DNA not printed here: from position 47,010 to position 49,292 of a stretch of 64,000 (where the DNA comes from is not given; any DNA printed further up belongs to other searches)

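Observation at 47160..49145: GT2 glycosyltransferase fused to a membrane linker and a catalytically gutted sugar-phosphotransferase (PHPT) remnant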

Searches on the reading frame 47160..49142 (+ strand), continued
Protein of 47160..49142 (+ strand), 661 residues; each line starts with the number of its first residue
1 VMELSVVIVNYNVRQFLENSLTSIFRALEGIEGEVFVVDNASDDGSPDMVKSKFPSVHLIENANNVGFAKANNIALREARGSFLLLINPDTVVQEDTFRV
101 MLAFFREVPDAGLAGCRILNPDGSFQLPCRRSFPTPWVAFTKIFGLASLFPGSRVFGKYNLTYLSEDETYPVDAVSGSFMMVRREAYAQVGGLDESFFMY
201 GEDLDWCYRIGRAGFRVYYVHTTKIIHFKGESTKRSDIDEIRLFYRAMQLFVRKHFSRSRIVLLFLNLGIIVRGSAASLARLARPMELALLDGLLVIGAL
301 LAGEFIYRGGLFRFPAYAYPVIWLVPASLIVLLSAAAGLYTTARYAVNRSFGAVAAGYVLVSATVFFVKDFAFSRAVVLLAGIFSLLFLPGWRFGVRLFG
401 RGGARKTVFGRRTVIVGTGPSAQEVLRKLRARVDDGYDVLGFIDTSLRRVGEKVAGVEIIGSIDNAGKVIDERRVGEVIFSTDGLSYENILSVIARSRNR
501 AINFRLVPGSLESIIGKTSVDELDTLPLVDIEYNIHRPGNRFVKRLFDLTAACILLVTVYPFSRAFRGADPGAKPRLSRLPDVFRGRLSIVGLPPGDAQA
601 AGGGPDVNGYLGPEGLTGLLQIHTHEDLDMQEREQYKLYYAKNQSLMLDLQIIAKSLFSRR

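Call 12: find_related_loci(query=A1, collection=genome_contigs, flank=10000)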
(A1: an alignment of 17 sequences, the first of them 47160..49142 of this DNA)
Query A1 (661 aa) in genome_contigs; peptide patterns used: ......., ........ (x = any residue, [..] = any of these).
600 stretches matched a pattern (row limit reached: there are more); 599 encode a relative of the query (tblastn E <= 1e-3); the best 80 are kept; 80 distinct loci.
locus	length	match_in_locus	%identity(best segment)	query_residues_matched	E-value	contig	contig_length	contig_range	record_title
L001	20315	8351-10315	68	2-661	0e+0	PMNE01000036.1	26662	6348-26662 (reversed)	MAG: Ignavibacteriae bacterium isolate fen_1260 73.20100900_E3D.23_contig_4839, whole genome shotgun sequence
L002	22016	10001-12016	61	2-659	0e+0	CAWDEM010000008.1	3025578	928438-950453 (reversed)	MAG: Ignavibacteriota bacterium isolate MFD05942.bin.1.74 genome assembly, contig: contig_851, whole genome shotgun sequ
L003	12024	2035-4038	58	2-661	0e+0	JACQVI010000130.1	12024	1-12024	MAG: Ignavibacteriae bacterium isolate NC_groundwater_1459_Ag_S-0.65um_45_22 S_p65_S5_coassembly_k141_2692131, whole gen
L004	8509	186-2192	57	2-660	0e+0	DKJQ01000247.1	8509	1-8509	MAG TPA_asm: Ignavibacteria bacterium UBA6688 UBA6688_contig_1064, whole genome shotgun sequence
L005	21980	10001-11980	58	2-656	0e+0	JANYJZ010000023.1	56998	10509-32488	MAG: Ignavibacteriae bacterium isolate GL140_4_metabinner_9 GL140_4_k141_169464, whole genome shotgun sequence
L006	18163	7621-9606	53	2-657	0e+0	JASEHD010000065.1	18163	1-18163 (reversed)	MAG: Bacteroidota bacterium isolate Yes70-14 NODE_65_length_18163_cov_4.837530, whole genome shotgun sequence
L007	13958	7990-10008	54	2-659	0e+0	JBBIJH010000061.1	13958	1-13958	MAG: Ignavibacteriales bacterium isolate QH2F170213_bin_158 NODE_4594_length_13958_cov_4.857944, whole genome shotgun se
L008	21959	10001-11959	48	2-657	0e+0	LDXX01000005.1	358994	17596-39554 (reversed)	MAG: Candidatus Kryptonium thompsonii isolate JGI-4 2599192411, whole genome shotgun sequence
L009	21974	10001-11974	49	1-661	0e+0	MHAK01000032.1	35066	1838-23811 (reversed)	MAG: Ignavibacteria bacterium RIFCSPLOWO2_12_FULL_56_21 rifcsplowo2_12_scaffold_1714, whole genome shotgun sequence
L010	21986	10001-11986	49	1-655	0e+0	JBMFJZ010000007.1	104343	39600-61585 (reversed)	MAG: Bacteroidota bacterium isolate KM4336-10 NODE_7_length_104343_cov_35.716609, whole genome shotgun sequence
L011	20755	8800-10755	46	2-657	0e+0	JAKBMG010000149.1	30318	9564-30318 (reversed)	MAG: Bacteroidetes bacterium isolate FK3.bin26 NODE_2902_length_30318_cov_1.322944, whole genome shotgun sequence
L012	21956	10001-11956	45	2-657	0e+0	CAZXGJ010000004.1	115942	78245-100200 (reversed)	MAG TPA_asm: uncultured Ignavibacteriaceae bacterium isolate binchicken_co58_56 genome assembly, contig: NODE_129_length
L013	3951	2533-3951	57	3-473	0e+0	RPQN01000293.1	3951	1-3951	MAG: Ignavibacteriae bacterium isolate metabat2.334 metabat2.334_Contig_562165, whole genome shotgun sequence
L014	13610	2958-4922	43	1-657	7e-179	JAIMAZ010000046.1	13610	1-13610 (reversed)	MAG: Ignavibacterium sp. isolate HOT.MB2.1 Contig47, whole genome shotgun sequence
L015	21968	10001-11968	43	1-660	7e-179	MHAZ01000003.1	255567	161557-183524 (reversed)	MAG: Stygiobacter sp. RIFOXYC2_FULL_38_25 rifoxyc2_full_scaffold_15, whole genome shotgun sequence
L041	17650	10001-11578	40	2-533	2e-121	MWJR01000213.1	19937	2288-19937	MAG: Calditrichaeota bacterium AABM5.125.24 NODE_11_length_19937_cov_8.19179_ID_21, whole genome shotgun sequence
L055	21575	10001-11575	37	3-533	3e-113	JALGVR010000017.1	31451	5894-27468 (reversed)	MAG: bacterium isolate Meg19_1012_Bin_198 Meg19_1012_Bin_198_scaffold_2798, whole genome shotgun sequence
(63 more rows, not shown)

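Call 20: search_solved_structures(query=window:47160-49142:+, max_evalue=0.001, show_alignments=0)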
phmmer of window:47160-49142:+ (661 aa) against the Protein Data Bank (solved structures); distinct sequences matched with E-value up to 0.001: 13.
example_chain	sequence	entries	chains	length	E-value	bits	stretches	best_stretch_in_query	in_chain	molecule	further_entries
8t53_A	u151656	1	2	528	6e-12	47.8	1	359-562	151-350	Undecaprenyl-phosphate galactose phosphotransferase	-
30us_A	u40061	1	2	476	4.4e-09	38.3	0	362-561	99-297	UDP-Gal::undecaprenolphosphate Gal-1-P transferase WbaP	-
9s7s_A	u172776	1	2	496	5.2e-09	38.1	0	362-561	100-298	UDP-Gal::undecaprenolphosphate Gal-1-P transferase WbaP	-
30wc_A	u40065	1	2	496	5.2e-09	38.1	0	362-561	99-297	Undecaprenyl-phosphate galactose phosphotransferase WbaP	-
9s8l_A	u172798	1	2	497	5.2e-09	38.1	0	362-561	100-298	UDP-Gal::undecaprenolphosphate Gal-1-P transferase WbaP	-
5tze_C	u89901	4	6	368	4.6e-07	31.6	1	2-134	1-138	Glycosyl transferase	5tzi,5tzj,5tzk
5tz8_A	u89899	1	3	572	9.4e-07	30.6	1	2-131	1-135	Glycosyl transferase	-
6p61_A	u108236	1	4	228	2.8e-05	25.7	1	4-118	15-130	Glycosyltransferase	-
6yv7_B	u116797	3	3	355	5.1e-05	24.9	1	4-116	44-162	Glycosyl transferase, family 2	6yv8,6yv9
6yv7_A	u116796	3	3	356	5.1e-05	24.9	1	4-116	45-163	Glycosyl transferase, family 2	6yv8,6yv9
5mlz_A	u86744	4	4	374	0.0001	23.9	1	2-92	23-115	Dolichol monophosphate mannose synthase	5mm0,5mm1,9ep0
3bcv_A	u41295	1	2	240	0.00014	23.5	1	3-106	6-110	Putative glycosyltransferase protein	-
8e37_B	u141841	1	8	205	0.00073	21.1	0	613-656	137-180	N,N'-diacetylbacilliosaminyl-1-phosphate transferase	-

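Call 23: search_protein_representatives(protein=window:47160-49142:+)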
Query: 661 residues. Proteins with E-value up to 0.001 (for the whole library): 118523; up to 1e-10: 46113; up to 1e-30: 6948. The best 150 are listed.
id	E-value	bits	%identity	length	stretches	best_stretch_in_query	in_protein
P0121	9.2e-260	879.7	62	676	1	2-659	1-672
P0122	3.4e-179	613.6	44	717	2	2-575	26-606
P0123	3.5e-177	606.9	48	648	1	2-657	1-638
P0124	1.9e-173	594.6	45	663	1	1-657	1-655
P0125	2.9e-171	587.4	43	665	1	2-659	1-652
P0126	7.5e-171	586.0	47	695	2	1-561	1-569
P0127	1.8e-169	581.5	42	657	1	3-659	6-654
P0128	2.1e-168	577.9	46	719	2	3-562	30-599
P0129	1.9e-165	568.1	46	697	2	3-561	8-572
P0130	5.5e-165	566.6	46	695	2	3-556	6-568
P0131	1.0e-159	549.2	46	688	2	2-561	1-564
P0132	1.1e-159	549.1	43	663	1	3-658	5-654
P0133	1.9e-159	548.3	44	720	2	1-561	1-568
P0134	5.6e-154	530.2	44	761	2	3-561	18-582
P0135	6.0e-154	530.2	42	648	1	2-657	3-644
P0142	1.3e-144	499.4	44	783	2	3-562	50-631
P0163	3.3e-126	438.5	38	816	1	4-660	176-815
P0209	9.1e-109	380.9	39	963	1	3-593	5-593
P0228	1.0e-103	364.2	37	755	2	3-562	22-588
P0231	2.4e-103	363.0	38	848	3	30-584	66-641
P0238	3.1e-102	359.3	37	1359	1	2-561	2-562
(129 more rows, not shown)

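Call 33: find_encoding_contigs(protein=P0228, flank=8000, max_places=4)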
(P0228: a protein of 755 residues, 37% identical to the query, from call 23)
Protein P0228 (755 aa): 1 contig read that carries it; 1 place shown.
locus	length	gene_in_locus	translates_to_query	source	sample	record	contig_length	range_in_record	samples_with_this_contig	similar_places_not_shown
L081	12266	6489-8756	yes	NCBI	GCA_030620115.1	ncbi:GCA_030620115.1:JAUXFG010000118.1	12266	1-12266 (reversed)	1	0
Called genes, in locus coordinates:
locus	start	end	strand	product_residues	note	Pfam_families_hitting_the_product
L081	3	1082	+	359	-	?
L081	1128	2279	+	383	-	PF21016:RlmN_N, PF04055:Radical_SAM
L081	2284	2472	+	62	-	-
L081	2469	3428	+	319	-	PF00535:Glycos_transf_2, PF13641:Glyco_tranf_2_3, PF13632:Glyco_trans_2_3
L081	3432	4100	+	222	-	PF02698:DUF218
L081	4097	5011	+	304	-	PF00535:Glycos_transf_2, PF13641:Glyco_tranf_2_3, PF13632:Glyco_trans_2_3 (faint)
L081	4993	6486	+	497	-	PF02310:B12-binding, PF04055:Radical_SAM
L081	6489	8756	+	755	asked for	PF00535:Glycos_transf_2, PF13641:Glyco_tranf_2_3, PF13632:Glyco_trans_2_3, PF02397:Bac_transf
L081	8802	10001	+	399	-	PF20094:GWxTD_dom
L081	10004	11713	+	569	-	-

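Call 34: predict_structure(alignment_id=A1)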
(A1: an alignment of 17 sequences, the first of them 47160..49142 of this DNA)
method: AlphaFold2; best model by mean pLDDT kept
length: 661 residues; sequences in the alignment: 17
mean_pLDDT: 65.8   pTM: 0.51
mean pLDDT of the five models: 65.8, 65.5, 64.7, 62.9, 60.2
residues with pLDDT >= 90: 61; 70-90: 226; 50-70: 237; < 50: 137
segments of 3 or more residues with pLDDT < 50: 121-125, 127-139, 141-143, 145-163, 230-237, 342-345, 399-404, 433-435, 509-537, 568-574, 596-616, 623-629
pLDDT, mean of each block of 10 residues (from residue 1): 87 73 88 91 80 90 80 90 90 84 92 78 46 45 48 41 56 76 93 76 80 86 66 43 67 72 70 66 65 75 65 59 70 68 53 69 61 60 70 57 48 75 67 58 83 83 82 73 58 58 50 31 30 42 73 78 59 58 71 48 34 47 48 50 56 59 41
secondary structure, 60 per line:
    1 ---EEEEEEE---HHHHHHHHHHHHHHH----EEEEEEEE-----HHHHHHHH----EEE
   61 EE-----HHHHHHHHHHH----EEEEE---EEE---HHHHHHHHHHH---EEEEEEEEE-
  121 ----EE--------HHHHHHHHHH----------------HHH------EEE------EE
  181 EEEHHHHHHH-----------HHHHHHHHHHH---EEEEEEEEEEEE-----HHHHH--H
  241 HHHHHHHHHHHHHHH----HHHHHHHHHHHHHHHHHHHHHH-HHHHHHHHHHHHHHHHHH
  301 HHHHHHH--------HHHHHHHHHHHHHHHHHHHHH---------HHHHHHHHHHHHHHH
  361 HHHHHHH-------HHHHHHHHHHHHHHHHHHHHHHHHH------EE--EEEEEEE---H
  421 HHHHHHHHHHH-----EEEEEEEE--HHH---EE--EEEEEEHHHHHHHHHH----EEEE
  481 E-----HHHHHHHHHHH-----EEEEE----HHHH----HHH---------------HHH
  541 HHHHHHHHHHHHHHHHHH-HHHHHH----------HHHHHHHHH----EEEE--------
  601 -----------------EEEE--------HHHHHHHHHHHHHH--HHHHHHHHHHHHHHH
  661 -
elements in order (helices of 4 or more, strands of 3 or more residues): E4-10 H14-28 E33-40 H46-53 E58-62 H68-78 E83-87 E91-93 H97-107 E111-119 H135-144 E170-172 E179-183 H184-190 H202-212 E216-227 H233-237 H240-255 H260-281 H283-307 H316-336 H346-367 H375-399 E410-416 H420-431 E437-444 E457-462 H463-472 E477-481 H487-497 E503-507 H512-515 H538-558 H560-565 H576-584 E589-592 E618-621 H630-643 H646-660

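Call 37: fold_search(model_id=the predicted structure, library=pdb)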
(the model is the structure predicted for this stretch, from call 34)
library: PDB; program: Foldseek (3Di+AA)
matches with E <= 10: 1545; with E <= 0.001: 378
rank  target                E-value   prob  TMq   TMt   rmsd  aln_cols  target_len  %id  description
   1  9omn_B                2.0e-11  1.00  0.27  0.61   8.1       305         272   17  WrtF fucosyltransferase - GDP-2-deoxy-2-fluoro-beta-L-fucose (released 2025-10-29)
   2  6nqt_F                2.6e-11  1.00  0.28  0.38   6.8       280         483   14  GalNac-T2 soaked with UDP-sugar (released 2020-01-29)
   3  6e7i_A                3.7e-11  1.00  0.31  0.40   6.5       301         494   13  Human ppGalNAcT2 I253A/L310A Mutant with EA2 and UDP (released 2020-01-29)
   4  9omh_A                4.9e-11  1.00  0.27  0.61   8.1       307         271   17  WrtF fucosyltransferase - Apo (released 2025-10-29)
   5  7sp7_A                5.2e-11  1.00  0.28  0.35  16.2       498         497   14  Chlorella virus hyaluronan synthase inhibited by UDP (released 2022-04-06)
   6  8ujf_A                5.5e-11  1.00  0.28  0.36   5.6       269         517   17  X-ray crystal structure of Toxoplasma gondii GalNAc-T3 in complex with UDP-GalNAc, Mn2+, and Muc5AC-3,13 (released 2024-05-15)
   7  6nqt_E                5.8e-11  1.00  0.27  0.36   7.3       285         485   14  GalNac-T2 soaked with UDP-sugar (released 2020-01-29)
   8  9omm_A                6.8e-11  1.00  0.28  0.66   5.5       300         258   18  WrtF fucosyltransferase - tetrasaccharide product (released 2025-10-29)
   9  6yv7_B                7.1e-11  1.00  0.25  0.45  20.2       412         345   14  Mannosyltransferase PcManGT from Pyrobaculum calidifontis (released 2020-07-22)
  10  6s22_A                8.4e-11  1.00  0.28  0.34   8.5       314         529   16  Crystal structure of the TgGalNAc-T3 in complex with UDP, manganese and FGF23c (released 2019-12-25)
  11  6egs_B                9.3e-11  1.00  0.27  0.37   8.4       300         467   15  Crystal structure of the GalNAc-T2 F104S mutant in complex with UDP-GalNAc (released 2018-04-11)
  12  6nqt_C                1.0e-10  1.00  0.27  0.36   7.5       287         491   15  GalNac-T2 soaked with UDP-sugar (released 2020-01-29)
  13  9omm_B                1.0e-10  1.00  0.28  0.62   7.9       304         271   17  WrtF fucosyltransferase - tetrasaccharide product (released 2025-10-29)
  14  9oml_B                1.1e-10  1.00  0.28  0.61   7.9       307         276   17  WrtF fucosyltransferase - acetylated trisaccharide acceptor (released 2025-10-29)
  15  8bz6_B                1.2e-10  1.00  0.27  0.29  14.3       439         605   12  Crystal structure of the L. monocytogenes RmlT in complex with UDP-glucose (released 2023-12-27)
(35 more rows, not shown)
